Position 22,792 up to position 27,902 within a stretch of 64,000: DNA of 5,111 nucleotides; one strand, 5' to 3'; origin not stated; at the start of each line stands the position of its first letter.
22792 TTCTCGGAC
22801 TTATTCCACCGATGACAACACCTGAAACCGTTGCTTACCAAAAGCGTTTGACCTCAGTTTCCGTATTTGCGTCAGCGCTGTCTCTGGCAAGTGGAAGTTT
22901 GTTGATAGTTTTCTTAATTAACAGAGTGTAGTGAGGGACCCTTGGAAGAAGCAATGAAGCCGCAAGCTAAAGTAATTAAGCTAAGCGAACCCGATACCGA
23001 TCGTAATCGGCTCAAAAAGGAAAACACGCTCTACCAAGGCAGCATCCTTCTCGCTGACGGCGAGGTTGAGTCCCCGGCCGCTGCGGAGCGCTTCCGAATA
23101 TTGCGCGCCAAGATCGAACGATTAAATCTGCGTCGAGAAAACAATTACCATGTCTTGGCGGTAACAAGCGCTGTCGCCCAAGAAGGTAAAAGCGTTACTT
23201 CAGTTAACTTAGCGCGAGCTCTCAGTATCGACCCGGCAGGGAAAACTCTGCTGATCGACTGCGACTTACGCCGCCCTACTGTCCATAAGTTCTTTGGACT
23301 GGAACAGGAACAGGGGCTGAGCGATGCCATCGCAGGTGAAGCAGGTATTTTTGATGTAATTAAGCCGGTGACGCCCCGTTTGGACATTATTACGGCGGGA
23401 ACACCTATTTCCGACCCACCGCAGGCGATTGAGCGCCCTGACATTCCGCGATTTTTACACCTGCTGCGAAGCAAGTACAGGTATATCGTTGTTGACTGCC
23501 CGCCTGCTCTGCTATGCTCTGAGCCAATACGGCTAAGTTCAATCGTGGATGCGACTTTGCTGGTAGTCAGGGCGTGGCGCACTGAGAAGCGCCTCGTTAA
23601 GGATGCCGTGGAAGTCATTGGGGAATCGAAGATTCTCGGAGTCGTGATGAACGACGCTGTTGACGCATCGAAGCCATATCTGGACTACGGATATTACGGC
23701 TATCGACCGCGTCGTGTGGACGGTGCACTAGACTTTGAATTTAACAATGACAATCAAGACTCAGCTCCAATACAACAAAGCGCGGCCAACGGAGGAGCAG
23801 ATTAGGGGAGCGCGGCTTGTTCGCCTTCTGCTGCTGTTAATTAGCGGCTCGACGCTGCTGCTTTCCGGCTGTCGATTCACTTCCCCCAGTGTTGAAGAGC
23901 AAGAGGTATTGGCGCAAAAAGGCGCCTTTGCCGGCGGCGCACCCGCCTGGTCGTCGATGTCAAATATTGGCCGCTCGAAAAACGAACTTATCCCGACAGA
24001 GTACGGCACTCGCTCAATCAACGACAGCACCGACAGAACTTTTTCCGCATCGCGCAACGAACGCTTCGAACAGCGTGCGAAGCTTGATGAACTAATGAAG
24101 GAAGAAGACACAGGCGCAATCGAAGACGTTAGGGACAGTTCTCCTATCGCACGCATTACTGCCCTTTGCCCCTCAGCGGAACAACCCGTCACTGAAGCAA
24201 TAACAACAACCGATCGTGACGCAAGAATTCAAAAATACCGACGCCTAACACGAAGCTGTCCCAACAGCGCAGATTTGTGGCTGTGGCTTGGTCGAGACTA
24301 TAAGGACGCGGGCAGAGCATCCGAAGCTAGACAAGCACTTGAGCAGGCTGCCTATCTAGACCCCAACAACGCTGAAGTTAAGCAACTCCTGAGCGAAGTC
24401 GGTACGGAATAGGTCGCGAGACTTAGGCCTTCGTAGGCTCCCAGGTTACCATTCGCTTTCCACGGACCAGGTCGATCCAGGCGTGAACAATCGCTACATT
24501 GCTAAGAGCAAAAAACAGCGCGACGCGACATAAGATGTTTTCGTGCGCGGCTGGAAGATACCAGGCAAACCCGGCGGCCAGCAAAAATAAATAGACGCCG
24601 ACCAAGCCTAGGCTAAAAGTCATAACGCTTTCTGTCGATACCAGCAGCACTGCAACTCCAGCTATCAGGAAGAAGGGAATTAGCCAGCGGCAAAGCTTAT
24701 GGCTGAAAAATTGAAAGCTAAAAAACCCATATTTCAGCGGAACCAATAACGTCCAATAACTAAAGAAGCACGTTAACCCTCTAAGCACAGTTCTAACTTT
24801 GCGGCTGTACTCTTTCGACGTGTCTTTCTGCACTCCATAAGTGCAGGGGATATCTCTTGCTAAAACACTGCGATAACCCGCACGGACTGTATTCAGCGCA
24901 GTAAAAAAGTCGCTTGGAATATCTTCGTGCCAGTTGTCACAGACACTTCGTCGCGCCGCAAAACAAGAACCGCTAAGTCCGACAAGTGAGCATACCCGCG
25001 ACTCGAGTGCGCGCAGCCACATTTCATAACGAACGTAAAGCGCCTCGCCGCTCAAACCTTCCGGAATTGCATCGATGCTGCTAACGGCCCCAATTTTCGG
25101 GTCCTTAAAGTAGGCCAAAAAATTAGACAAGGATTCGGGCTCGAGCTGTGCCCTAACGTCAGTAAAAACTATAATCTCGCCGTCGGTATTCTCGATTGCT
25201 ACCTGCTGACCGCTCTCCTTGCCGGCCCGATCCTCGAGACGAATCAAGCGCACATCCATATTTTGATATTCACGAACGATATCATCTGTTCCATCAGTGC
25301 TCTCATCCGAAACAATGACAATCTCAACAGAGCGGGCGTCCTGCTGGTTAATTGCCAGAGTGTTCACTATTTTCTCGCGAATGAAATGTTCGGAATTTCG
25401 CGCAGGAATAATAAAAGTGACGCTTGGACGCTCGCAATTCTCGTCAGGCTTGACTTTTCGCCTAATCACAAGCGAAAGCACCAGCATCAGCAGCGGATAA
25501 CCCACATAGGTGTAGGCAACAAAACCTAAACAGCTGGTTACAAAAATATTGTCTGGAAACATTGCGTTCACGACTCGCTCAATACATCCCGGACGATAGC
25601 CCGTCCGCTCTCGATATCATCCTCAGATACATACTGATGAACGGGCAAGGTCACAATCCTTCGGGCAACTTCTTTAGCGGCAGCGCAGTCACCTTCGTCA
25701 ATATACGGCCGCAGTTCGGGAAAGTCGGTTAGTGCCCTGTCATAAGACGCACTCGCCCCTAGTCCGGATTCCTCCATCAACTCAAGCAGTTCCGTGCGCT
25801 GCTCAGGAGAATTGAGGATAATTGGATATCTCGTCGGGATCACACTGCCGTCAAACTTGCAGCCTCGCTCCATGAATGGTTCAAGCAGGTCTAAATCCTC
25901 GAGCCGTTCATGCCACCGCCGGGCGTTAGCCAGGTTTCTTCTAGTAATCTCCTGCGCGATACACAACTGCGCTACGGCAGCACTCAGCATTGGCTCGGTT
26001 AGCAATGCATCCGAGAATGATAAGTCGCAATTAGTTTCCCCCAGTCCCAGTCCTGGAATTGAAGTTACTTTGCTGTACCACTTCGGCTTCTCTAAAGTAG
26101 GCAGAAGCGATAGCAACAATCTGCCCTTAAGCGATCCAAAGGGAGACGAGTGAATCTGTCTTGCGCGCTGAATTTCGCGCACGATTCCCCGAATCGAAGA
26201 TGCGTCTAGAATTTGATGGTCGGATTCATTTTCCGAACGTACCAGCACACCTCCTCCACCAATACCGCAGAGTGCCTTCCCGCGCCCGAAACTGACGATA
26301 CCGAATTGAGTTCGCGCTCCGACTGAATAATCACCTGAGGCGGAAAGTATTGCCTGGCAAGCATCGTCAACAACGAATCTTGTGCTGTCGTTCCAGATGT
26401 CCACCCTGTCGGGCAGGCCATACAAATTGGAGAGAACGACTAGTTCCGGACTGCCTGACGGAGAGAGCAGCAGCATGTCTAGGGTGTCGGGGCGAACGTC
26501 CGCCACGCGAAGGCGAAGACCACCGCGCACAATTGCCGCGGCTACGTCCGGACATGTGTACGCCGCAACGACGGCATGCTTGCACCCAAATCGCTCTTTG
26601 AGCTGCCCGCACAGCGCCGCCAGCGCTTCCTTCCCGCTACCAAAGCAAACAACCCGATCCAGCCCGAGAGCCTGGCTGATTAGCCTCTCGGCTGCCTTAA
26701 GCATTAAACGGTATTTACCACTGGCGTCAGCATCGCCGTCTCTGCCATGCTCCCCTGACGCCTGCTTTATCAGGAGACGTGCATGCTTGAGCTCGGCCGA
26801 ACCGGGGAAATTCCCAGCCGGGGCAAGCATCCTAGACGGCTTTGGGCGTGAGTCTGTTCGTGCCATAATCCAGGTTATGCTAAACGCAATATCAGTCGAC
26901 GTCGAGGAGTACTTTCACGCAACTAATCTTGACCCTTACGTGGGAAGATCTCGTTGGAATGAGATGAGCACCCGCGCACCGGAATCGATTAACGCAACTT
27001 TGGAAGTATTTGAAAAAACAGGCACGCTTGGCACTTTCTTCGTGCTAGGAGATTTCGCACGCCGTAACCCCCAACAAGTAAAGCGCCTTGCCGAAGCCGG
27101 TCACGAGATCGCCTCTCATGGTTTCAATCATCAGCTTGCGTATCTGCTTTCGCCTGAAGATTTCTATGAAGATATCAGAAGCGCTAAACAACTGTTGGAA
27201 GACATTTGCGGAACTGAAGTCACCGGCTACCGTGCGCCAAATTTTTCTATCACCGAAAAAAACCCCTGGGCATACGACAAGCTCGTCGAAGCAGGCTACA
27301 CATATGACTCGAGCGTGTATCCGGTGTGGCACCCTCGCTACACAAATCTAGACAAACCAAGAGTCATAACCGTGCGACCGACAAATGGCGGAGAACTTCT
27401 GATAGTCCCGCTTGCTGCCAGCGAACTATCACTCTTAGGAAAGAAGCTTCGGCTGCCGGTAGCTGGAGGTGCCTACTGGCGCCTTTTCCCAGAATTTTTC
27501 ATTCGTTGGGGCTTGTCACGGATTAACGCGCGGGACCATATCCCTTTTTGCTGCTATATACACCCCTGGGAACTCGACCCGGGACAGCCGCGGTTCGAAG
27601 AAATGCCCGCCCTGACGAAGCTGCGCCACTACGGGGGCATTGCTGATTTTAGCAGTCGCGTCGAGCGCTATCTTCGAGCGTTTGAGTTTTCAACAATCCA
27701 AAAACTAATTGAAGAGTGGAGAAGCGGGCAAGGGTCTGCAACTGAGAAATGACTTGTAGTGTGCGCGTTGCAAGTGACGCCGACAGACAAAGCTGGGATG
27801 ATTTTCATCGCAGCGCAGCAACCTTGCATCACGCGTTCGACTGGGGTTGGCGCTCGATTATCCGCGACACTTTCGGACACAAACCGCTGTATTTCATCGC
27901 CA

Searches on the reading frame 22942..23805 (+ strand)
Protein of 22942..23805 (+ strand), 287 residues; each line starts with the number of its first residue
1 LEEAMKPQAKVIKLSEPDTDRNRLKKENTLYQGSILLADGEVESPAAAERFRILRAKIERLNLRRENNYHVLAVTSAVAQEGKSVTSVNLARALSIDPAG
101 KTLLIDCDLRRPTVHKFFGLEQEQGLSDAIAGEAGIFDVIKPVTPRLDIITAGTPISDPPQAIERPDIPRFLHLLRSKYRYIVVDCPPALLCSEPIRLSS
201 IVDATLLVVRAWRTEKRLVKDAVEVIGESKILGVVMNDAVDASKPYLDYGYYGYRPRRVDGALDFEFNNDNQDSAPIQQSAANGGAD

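Call 91: search_protein_families(library=pfam, proteins=[window:22942-23805:+], max_evalue=0.000001)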
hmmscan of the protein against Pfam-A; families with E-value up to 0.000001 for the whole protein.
window:22942-23805:+ (287 aa): 1 family
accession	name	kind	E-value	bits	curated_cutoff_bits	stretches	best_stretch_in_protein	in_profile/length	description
PF13614.12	AAA_31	-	7.2e-08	33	27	1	81-192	13-131/177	AAA domain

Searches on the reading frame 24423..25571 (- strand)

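Call 91: search_protein_families(library=pfam, proteins=[window:24423-25571:-], max_evalue=0.000001)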
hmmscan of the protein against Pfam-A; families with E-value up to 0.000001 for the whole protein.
window:24423-25571:- (382 aa): 2 families
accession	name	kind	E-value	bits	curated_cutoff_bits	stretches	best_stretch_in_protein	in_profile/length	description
PF00535.33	Glycos_transf_2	-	1.5e-20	74.2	23.3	1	53-211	2-164/168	Glycosyl transferase family 2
PF13641.12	Glyco_tranf_2_3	-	4e-12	47.1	27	1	49-166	1-122/230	Glycosyltransferase like family 2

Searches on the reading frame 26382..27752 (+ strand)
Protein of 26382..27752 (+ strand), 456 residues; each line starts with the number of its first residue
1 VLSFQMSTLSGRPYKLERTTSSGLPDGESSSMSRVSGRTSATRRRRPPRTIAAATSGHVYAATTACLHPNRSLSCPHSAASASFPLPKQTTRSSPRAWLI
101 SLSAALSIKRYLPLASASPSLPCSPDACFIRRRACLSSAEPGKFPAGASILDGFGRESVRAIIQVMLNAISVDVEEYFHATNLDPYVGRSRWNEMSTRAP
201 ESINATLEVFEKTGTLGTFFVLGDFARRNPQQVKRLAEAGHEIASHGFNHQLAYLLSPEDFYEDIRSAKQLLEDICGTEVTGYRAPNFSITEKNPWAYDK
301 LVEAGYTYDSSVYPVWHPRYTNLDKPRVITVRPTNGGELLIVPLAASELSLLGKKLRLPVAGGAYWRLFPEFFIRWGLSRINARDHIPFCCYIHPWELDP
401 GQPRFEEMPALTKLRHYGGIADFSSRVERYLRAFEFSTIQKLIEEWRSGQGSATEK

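Call 82: search_protein_families(library=pfam, proteins=[window:26382-27752:+], max_evalue=1e-10)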
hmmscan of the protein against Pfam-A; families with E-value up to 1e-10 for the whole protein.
window:26382-27752:+ (456 aa): 2 families
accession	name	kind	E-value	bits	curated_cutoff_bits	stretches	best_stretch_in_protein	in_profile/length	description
PF11959.13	DUF3473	-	5.2e-32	111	29.6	1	310-443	1-129/130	Domain of unknown function (DUF3473)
PF01522.26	Polysacc_deac_1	-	2.4e-20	73.2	23.1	1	200-294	18-112/124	Polysaccharide deacetylase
